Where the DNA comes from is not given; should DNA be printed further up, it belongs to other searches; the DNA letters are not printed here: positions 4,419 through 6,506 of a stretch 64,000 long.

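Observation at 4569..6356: Uncharacterised 595-aa protein directly upstream of, and co-oriented with, cas9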

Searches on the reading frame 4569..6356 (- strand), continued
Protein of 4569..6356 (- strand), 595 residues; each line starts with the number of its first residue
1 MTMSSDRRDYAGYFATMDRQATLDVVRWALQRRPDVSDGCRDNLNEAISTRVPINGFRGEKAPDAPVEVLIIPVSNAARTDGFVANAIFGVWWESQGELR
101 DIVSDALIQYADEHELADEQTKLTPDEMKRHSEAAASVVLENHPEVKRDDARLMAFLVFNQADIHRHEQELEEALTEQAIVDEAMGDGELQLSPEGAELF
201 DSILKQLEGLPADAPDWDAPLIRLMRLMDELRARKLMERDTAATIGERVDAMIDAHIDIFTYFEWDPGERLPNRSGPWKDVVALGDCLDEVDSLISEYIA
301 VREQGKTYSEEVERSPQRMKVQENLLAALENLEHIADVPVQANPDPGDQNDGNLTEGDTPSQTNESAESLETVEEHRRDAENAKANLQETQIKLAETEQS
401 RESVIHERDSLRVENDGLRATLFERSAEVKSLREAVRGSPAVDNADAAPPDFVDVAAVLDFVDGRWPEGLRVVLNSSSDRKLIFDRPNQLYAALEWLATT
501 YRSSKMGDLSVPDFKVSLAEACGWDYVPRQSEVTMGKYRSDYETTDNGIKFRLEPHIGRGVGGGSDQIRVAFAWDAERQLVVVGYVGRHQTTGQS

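Call 39: search_protein_representatives(alignment_id=A2)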
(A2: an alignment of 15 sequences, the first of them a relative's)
Query: 15 sequences, 606 profile positions. Proteins with E-value up to 0.001 (for the whole library): 2257; up to 1e-10: 892; up to 1e-30: 356. The best 150 are listed.
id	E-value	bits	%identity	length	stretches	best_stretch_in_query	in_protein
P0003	9.8e-253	856.8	-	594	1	6-606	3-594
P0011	3.7e-229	779.0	-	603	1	4-605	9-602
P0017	4.1e-195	666.5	-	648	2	13-433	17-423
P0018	1.5e-182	625.0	-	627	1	3-605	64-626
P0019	3.9e-148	511.4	-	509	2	319-605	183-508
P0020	5.3e-142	491.1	-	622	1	4-606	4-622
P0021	9.4e-136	470.5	-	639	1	8-606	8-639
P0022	3.6e-134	465.3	-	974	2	12-365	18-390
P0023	2.0e-133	462.8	-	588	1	11-606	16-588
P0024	1.4e-132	460.0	-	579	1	11-606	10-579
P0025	3.9e-130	451.9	-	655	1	8-606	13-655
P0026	1.0e-123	430.7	-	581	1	11-606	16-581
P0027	2.5e-119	416.2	-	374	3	423-602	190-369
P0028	4.2e-117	408.9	-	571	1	1-606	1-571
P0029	4.4e-117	408.8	-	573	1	10-606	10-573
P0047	8.6e-102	358.3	-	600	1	5-603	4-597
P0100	9.5e-87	308.6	-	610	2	420-605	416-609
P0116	6.1e-78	279.6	-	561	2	390-605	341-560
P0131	1.5e-67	245.2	-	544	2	381-604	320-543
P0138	1.3e-65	238.8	-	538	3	400-605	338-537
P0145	7.2e-63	229.8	-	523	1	404-606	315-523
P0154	5.1e-58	213.7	-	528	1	402-606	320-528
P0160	4.6e-55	204.0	-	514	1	386-606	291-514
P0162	1.3e-54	202.5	-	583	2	381-602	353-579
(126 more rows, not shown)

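Call 41: search_protein_families(library=padloc, proteins=[P0020, P0047, P0100, P0116, P0131, P0138, P0145, P0154, P0160, P0162], max_evalue=0.001)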
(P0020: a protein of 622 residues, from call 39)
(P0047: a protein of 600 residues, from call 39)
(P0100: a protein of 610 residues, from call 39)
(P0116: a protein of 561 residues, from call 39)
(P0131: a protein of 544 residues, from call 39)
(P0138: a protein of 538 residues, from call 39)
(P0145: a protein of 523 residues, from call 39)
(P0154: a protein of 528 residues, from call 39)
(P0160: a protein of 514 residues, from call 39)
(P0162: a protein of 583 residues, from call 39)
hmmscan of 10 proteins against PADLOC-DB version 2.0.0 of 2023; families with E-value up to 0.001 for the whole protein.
P0020 (622 aa): 4 families
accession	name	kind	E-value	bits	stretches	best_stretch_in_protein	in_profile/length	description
PDLC04161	HEC-07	-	6.6e-19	66.2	1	391-622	321-553/553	-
PDLC04160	HEC-07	-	1e-15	55.3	1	470-617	407-552/557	-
PDLC04159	HEC-07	-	6e-15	52.9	1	487-618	397-527/531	-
PDLC04158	HEC-07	-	1.5e-07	28.3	1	486-617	394-521/526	-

P0047 (600 aa): 4 families
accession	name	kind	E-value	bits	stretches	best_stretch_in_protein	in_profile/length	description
PDLC04161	HEC-07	-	6.1e-16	56.4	1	389-599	336-552/553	-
PDLC04160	HEC-07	-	7e-11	39.3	1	444-597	398-554/557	-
PDLC04159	HEC-07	-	5.2e-09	33.3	1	463-598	395-529/531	-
PDLC04158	HEC-07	-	8e-07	25.9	1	463-597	393-523/526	-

P0100 (610 aa): 3 families
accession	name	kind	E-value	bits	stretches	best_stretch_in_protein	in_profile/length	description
PDLC04161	HEC-07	-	1.1e-16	58.9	1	417-607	361-550/553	-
PDLC04160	HEC-07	-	1.4e-10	38.3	1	466-604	412-551/557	-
PDLC04159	HEC-07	-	3.7e-08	30.5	1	420-605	343-526/531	-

P0116 (561 aa): 4 families
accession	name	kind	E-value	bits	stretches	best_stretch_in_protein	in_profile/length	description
PDLC04161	HEC-07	-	2.2e-14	51.3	1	357-560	342-552/553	-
PDLC04160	HEC-07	-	8.7e-09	32.4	1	418-555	412-551/557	-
PDLC04159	HEC-07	-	4.1e-05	20.5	1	422-559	392-529/531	-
PDLC04158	HEC-07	-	0.00033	17.3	1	402-556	372-521/526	-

P0131 (544 aa): 5 families
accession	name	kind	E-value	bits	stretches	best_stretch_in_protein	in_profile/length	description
PDLC04161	HEC-07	-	7.9e-16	56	1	327-542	331-550/553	-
PDLC04160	HEC-07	-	4.6e-11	39.9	1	378-542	390-554/557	-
PDLC04159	HEC-07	-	8.7e-08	29.3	1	327-542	327-528/531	-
PDLC04158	HEC-07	-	1.8e-07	28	1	373-543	361-524/526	-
PDLC03912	NsnC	-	0.00095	17.1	0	493-539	269-309/316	-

P0138 (538 aa): 1 family
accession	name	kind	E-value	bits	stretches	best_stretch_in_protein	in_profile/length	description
PDLC04161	HEC-07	-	1e-07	29.3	1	341-536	336-551/553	-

P0145 (523 aa): 4 families
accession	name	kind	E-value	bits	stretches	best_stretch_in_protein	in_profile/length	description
PDLC04161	HEC-07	-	1.6e-49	167.3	1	4-523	26-553/553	-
PDLC04159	HEC-07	-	3.5e-18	63.6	2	326-520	341-528/531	-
PDLC04160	HEC-07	-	4.6e-16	56.4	1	375-518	411-552/557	-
PDLC04158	HEC-07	-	1.1e-15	55.2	1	59-518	69-521/526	-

P0154 (528 aa): 5 families
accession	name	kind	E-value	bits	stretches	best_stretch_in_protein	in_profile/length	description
PDLC04161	HEC-07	-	2.2e-51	173.4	1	2-528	22-553/553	-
PDLC04159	HEC-07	-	2.1e-21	74.2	1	71-523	71-526/531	-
PDLC04160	HEC-07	-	6.5e-21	72.4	1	161-522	189-551/557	-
PDLC04158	HEC-07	-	8.7e-12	42.3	1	164-527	167-525/526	-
PDLC03912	NsnC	-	1.3e-06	26.4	1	383-525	180-312/316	-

P0160 (514 aa): 4 families
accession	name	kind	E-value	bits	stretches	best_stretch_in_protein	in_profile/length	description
PDLC04161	HEC-07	-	2.2e-57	193.2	1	9-514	29-553/553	-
PDLC04159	HEC-07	-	6.9e-34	115.4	1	37-511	46-528/531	-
PDLC04160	HEC-07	-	3.3e-21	73.4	2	294-509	347-552/557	-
PDLC04158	HEC-07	-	7.2e-13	45.9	1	68-514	81-526/526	-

P0162 (583 aa): 3 families
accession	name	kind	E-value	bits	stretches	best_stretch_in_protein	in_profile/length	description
PDLC04161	HEC-07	-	1.4e-13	48.6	1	369-580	329-550/553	-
PDLC04159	HEC-07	-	4.3e-06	23.7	1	359-580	318-528/531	-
PDLC04160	HEC-07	-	1.5e-05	21.6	1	440-580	412-554/557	-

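Call 42: find_related_loci(query=A2, collection=genome_contigs, flank=10000)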
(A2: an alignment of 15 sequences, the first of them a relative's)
Query A2 (595 aa) in genome_contigs; peptide patterns used: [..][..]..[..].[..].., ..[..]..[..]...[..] (x = any residue, [..] = any of these).
273 stretches matched a pattern; 233 encode a relative of the query (tblastn E <= 1e-3); the best 80 are kept; 80 distinct loci.
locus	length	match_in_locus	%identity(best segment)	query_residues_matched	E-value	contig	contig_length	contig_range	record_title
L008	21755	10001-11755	48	1-595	4e-176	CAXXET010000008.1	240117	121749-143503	MAG: Dehalococcoidia bacterium isolate 2b4b04a0-9111-43d2-a146-f7996b42d8f3 genome assembly, contig: contig_8, whole gen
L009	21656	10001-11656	39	14-595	5e-120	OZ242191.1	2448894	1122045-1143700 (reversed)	MAG: Dehalococcoidia bacterium isolate de6f4d66-2acb-4fd1-9b53-abb1080e863f genome assembly, chromosome: 1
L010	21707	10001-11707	39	10-590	3e-118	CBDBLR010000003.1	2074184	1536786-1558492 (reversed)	MAG: Dehalococcoidia bacterium isolate b0ff33b4-6d30-44c2-b05f-a31f5125ac2a genome assembly, contig: contig_3, whole gen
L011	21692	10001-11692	38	10-590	1e-115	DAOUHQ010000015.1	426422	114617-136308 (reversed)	MAG TPA_asm: Dehalococcoidia bacterium isolate S16_98 k189_127608, whole genome shotgun sequence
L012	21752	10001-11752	38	10-590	4e-115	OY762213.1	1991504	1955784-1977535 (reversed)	MAG: Dehalococcoidia bacterium isolate 03469a5e-dcd7-4577-8116-c1a2ee551a24 genome assembly, chromosome: 1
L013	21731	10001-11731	38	14-590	1e-113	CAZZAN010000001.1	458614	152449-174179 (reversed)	MAG TPA_asm: uncultured Dehalococcoidia bacterium isolate SRP109090_co2_117 genome assembly, contig: NODE_1_length_45861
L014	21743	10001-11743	39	14-590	3e-113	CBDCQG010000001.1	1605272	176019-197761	MAG: Dehalococcoidia bacterium isolate 3fbff2ca-e395-4b82-b99e-5caa4fe2b8c1 genome assembly, contig: contig_1, whole gen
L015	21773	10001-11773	38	14-590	2e-112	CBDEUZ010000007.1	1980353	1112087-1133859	MAG: Dehalococcoidia bacterium isolate 12bb4de0-5d66-41c1-88e6-9363c8e7e517 genome assembly, contig: contig_7, whole gen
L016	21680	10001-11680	40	2-592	6e-112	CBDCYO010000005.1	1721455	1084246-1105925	MAG: Dehalococcoidia bacterium isolate 63611516-fa43-4063-b574-94f25a32ee57 genome assembly, contig: chromosome_2, whole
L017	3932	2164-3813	38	14-590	6e-111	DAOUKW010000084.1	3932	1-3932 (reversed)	MAG TPA_asm: Dehalococcoidia bacterium isolate S8_363 225600, whole genome shotgun sequence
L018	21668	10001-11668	39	10-590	2e-111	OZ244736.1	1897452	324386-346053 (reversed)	MAG: Dehalococcoidia bacterium isolate 0c2fdd25-49b8-4d48-8c84-d33287bfe51c genome assembly, chromosome: 1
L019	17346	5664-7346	37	14-590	5e-107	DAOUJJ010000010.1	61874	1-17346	MAG TPA_asm: Dehalococcoidia bacterium isolate S32_260 k113_2673401, whole genome shotgun sequence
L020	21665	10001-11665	37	10-590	3e-106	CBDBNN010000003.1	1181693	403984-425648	MAG: Dehalococcoidia bacterium isolate 887b4896-a18b-4208-aa50-a2b6d5732f93 genome assembly, contig: contig_3, whole gen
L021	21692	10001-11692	38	14-590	1e-105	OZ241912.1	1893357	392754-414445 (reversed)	MAG: Dehalococcoidia bacterium isolate 1b74dff9-3c1d-47af-b536-3faa717bbe64 genome assembly, chromosome: 1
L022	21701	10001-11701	36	14-590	8e-105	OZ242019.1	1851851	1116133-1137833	MAG: Dehalococcoidia bacterium isolate 6a8eb34f-a5cb-4fb7-8aaa-94d649b5f1d6 genome assembly, chromosome: 1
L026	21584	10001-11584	32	24-595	1e-66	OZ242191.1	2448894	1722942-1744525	MAG: Dehalococcoidia bacterium isolate de6f4d66-2acb-4fd1-9b53-abb1080e863f genome assembly, chromosome: 1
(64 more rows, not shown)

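Call 63: fold_search(model_id=the predicted structure, library=viral)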
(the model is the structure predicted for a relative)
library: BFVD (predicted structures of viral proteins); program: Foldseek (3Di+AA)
matches with E <= 10: 303; with E <= 0.001: 0
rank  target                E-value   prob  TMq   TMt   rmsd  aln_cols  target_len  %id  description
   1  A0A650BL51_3          3.8e-02  0.23  0.10  0.06  39.2       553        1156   12  Orf1a polyprotein [Botrylloides leachii nidovirus]
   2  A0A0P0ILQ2            1.0e-01  0.15  0.10  0.11  31.3       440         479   12  Internal (Core) protein [Pbunalikevirus phiFenriz]
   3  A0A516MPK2            1.7e-01  0.09  0.10  0.10  31.0       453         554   10  (no name in the UniProt tables at hand)
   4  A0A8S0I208            1.8e-01  0.13  0.08  0.10  26.8       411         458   12  (no name in the UniProt tables at hand)
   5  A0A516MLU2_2          2.4e-01  0.04  0.08  0.05  41.6       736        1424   12  (no name in the UniProt tables at hand)
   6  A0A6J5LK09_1          3.2e-01  0.08  0.09  0.05  33.7       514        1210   13  Uncharacterized protein [uncultured Caudovirales phage]
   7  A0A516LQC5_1          3.7e-01  0.16  0.09  0.05  31.2       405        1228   14  (no name in the UniProt tables at hand)
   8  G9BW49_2              4.3e-01  0.15  0.12  0.10  24.4       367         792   12  (no name in the UniProt tables at hand)
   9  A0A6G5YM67            4.6e-01  0.23  0.11  0.10  22.8       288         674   16  (no name in the UniProt tables at hand)
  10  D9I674                4.6e-01  0.21  0.10  0.32  10.0       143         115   11  Uncharacterized protein [Acinetobacter phage 133]
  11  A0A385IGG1            6.2e-01  0.14  0.08  0.14  17.3       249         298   10  Uncharacterized protein [Dickeya phage Mysterion]
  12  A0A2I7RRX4            6.2e-01  0.11  0.10  0.10  30.1       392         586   14  Coil containing protein [Vibrio phage 1.224.A._10N.261.48.B1]
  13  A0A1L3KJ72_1          6.2e-01  0.10  0.08  0.05  26.0       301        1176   11  (no name in the UniProt tables at hand)
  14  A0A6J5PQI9            6.2e-01  0.05  0.08  0.09  34.2       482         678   11  Uncharacterized protein [uncultured Caudovirales phage]
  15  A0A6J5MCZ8            6.5e-01  0.16  0.12  0.13  16.9       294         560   14  Uncharacterized protein [uncultured Caudovirales phage]
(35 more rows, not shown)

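Call 68: search_protein_families(library=padloc, alignment_id=A7, max_evalue=0.00001)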
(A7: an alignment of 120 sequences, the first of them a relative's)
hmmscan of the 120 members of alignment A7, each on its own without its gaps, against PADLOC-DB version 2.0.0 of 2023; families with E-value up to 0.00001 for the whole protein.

A. member 1, L001:5394-8540:+ (1048 aa): 8 families
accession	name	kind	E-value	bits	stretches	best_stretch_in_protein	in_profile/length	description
PDLC03040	REase_I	-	0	1135.7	1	2-1042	3-1023/1029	Type I restriction enzyme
PDLC03044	REase_I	-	4.1e-69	231.6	3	318-580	271-542/1034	Type I restriction enzyme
PDLC03041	REase_I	-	6.8e-68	227.6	2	312-719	332-750/1099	Type I restriction enzyme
PDLC03048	REase_I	-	5.5e-56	188.3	2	111-593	88-527/976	Type I restriction enzyme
PDLC03046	REase_I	-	3.1e-24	83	2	643-699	672-728/1025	Type I restriction enzyme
PDLC03045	REase_I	-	1.2e-20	71.1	2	318-496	286-466/995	Type I restriction enzyme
PDLC03049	REase_I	-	5.7e-11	39.1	1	313-602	185-453/807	Type I restriction enzyme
PDLC04934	PDC-S15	-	1.4e-10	38.8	1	912-1038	284-409/416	-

B. families by the number of members that match (of 120 scanned): 113 families (the first 25 are shown)
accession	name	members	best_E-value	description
PDLC01078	C3a156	3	3.3e-12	oxidoreductase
PDLC02759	SspA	2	6.1e-28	SspA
PDLC02657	DndA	2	2e-27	DndA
PDLC02707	PbeA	2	1.5e-18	PbeA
PDLC04134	mad2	2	2.4e-15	mads_2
PDLC03049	REase_I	2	5.7e-11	Type I restriction enzyme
PDLC02870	DpdF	2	6.5e-08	DpdF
PDLC02706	PbeA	2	6.1e-06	PbeA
PDLC03040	REase_I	1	0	Type I restriction enzyme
PDLC01460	Cas9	1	3.3e-111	"CAS-II-A,CAS-II-B,CAS-II-C; effector__SPE"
PDLC01256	Cas9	1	6.3e-111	"CAS-II-A,CAS-II-B,CAS-II-C; effector__SPE"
PDLC00973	Cas9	1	1.5e-103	CRISPR subtype II RNA-guided endonuclease Cas9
PDLC04053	PD-T4-6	1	3e-84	-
PDLC04061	PD-T4-6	1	6.1e-81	-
PDLC04042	PD-T4-6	1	1.6e-77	-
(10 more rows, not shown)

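Call 69: search_protein_families(library=pfam, alignment_id=A7, max_evalue=0.00001)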
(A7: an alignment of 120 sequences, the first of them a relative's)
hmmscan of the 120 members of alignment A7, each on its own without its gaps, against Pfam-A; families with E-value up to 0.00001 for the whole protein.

A. member 1, L001:5394-8540:+ (1048 aa): 6 families
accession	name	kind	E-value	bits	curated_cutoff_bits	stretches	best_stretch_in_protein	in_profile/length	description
PF11867.13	T1RH-like_C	-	1.2e-134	449.3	26.8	1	716-1041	1-327/329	Type I restriction enzyme HindI endonuclease subunit-like, C-terminal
PF18766.7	SWI2_SNF2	-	5.9e-77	258.7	26.7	1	271-531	1-220/221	SWI2/SNF2 ATPase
PF04313.20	HSDR_N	-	6.9e-48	163.6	25.1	1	4-211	2-197/198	Type I restriction enzyme R protein N terminus (HSDR_N)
PF22679.2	T1R_D3-like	-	2e-22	80.8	27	1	631-699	86-156/158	Type I restriction enzyme subunit R domain 3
PF04851.21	ResIII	-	6.7e-21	75.3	22.5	1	289-464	7-163/164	Type III restriction enzyme, res subunit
PF00270.35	DEAD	-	1.9e-06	28.2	26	1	323-465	21-163/167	DEAD/DEAH box helicase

B. families by the number of members that match (of 120 scanned): 104 families (the first 25 are shown)
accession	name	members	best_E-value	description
PF00296.26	Bac_luciferase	5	6.5e-53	Luciferase-like monooxygenase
PF03060.21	NMO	3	4.8e-55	Nitronate monooxygenase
PF00860.26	Xan_ur_permease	3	6.3e-47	Permease family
PF01436.27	NHL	3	7.6e-35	NHL repeat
PF00107.32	ADH_zinc_N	3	1.4e-31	Zinc-binding dehydrogenase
PF04909.20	Amidohydro_2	3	2.6e-31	Amidohydrolase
PF08240.17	ADH_N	3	3e-27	Alcohol dehydrogenase GroES-like domain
PF13602.12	ADH_zinc_N_2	3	2e-25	Zinc-binding dehydrogenase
PF04851.21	ResIII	3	3.6e-22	Type III restriction enzyme, res subunit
PF00270.35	DEAD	3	5.3e-20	DEAD/DEAH box helicase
PF17170.10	DUF5128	3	2.4e-18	6-bladed beta-propeller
PF08450.18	SGL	3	5e-11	SMP-30/Gluconolactonase/LRE-like region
PF01070.24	FMN_dh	3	5.3e-08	FMN-dependent dehydrogenase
PF01212.27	Beta_elim_lyase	2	6.8e-109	Beta-eliminating lyase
PF03176.21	MMPL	2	4.9e-88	MMPL family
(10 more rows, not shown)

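Call 76: find_encoding_contigs(protein=P0003, flank=10000, max_places=3)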
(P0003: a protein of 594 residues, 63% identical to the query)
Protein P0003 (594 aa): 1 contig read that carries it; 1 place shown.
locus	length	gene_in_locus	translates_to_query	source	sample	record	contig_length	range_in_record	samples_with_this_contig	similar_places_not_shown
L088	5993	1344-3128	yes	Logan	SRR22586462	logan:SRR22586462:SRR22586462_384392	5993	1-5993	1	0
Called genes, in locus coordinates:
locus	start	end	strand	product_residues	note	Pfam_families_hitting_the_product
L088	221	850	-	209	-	PF01936:NYN (weak)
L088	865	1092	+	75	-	-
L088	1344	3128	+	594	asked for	-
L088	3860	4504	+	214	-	-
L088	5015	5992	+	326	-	?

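Call 77: find_encoding_contigs(protein=P0001, flank=10000, max_places=3)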
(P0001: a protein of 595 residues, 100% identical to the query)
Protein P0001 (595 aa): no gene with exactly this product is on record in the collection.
